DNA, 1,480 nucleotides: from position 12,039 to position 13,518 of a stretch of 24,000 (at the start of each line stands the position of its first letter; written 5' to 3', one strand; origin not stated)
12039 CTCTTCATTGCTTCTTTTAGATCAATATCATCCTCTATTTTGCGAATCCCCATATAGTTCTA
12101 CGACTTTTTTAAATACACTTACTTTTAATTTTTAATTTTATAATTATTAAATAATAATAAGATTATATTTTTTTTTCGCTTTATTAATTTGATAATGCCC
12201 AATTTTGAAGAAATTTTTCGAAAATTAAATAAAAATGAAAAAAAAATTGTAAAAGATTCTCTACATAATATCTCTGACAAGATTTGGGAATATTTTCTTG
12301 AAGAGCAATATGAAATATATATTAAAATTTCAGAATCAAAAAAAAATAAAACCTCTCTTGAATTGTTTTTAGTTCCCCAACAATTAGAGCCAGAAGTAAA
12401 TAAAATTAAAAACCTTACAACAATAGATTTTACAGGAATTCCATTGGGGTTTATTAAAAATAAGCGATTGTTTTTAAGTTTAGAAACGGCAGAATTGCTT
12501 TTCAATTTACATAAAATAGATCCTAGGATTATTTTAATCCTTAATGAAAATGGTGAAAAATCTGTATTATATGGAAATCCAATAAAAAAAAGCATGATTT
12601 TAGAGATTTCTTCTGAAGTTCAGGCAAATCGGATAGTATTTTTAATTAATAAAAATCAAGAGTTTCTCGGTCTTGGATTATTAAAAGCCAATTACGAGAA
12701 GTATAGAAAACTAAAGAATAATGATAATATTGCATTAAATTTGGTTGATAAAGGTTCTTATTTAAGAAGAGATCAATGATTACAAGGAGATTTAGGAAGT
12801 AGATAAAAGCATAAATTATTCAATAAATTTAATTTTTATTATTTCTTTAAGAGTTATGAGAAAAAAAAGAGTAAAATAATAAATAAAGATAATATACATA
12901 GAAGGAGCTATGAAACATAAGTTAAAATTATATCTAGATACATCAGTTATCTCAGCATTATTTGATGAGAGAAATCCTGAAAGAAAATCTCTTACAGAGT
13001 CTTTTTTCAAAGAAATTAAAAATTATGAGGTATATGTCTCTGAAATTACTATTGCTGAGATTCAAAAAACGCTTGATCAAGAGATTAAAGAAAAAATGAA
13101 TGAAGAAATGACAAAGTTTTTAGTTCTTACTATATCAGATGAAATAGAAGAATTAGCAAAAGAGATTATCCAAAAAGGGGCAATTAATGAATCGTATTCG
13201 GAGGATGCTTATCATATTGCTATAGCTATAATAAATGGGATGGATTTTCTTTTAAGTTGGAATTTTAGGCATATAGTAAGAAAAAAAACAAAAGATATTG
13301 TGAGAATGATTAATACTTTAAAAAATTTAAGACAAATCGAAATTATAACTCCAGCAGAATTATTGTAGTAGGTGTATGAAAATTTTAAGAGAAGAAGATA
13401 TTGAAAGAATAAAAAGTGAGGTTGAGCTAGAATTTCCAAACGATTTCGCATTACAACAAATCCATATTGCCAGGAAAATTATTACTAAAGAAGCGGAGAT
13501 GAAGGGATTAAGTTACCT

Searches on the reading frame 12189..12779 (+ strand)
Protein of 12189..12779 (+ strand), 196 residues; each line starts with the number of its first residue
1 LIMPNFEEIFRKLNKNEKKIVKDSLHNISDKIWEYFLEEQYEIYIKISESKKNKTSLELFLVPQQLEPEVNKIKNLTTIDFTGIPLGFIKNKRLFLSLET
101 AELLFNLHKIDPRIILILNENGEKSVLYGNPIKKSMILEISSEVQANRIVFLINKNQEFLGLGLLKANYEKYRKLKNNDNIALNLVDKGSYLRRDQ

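Call 6: search_protein_families(library=pfam, proteins=[window:12189-12779:+], max_evalue=0.01)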
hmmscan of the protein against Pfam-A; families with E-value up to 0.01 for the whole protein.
window:12189-12779:+ (196 aa): 5 families
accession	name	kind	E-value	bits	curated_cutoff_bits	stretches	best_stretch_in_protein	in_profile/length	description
PF03657.19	UPF0113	-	3e-15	56.7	23.8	1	117-194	3-73/73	UPF0113 PUA domain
PF17833.7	pre-PUA_NIP7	-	0.00052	20.7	23.1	1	10-97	1-79/80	NIP7/UPF0113, pre-PUA domain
PF23002.2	PIN-like_DDX60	-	0.00082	19.2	27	1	11-73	104-168/225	ATP-dependent RNA helicase DDX60, PIN-like domain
PF17785.7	PUA_3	-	0.0023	18.1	22.6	1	116-165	1-51/64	PUA-like domain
PF01472.26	PUA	-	0.0078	16.6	24.8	0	117-176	4-63/74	PUA domain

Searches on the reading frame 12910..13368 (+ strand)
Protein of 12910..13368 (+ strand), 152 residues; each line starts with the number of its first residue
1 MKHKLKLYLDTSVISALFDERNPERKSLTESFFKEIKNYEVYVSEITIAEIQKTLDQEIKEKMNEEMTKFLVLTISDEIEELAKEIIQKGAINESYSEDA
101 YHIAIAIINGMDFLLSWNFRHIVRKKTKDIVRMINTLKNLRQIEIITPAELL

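Call 6: search_protein_families(library=pfam, proteins=[window:12910-13368:+], max_evalue=0.01)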
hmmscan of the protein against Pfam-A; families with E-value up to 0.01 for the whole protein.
window:12910-13368:+ (152 aa): 4 families
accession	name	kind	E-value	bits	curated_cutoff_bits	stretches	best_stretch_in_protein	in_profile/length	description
PF01850.27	PIN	-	2e-10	41.7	23.6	1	8-114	2-108/120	PIN domain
PF13470.12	PIN_3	-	0.00012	23.4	27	1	8-119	3-114/115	PIN domain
PF16289.11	PIN_12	-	0.00087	20.2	32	1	7-94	1-82/172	PIN domain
PF10510.14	PIG-S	-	0.0071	15.8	26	1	34-140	130-239/514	Phosphatidylinositol-glycan biosynthesis class S protein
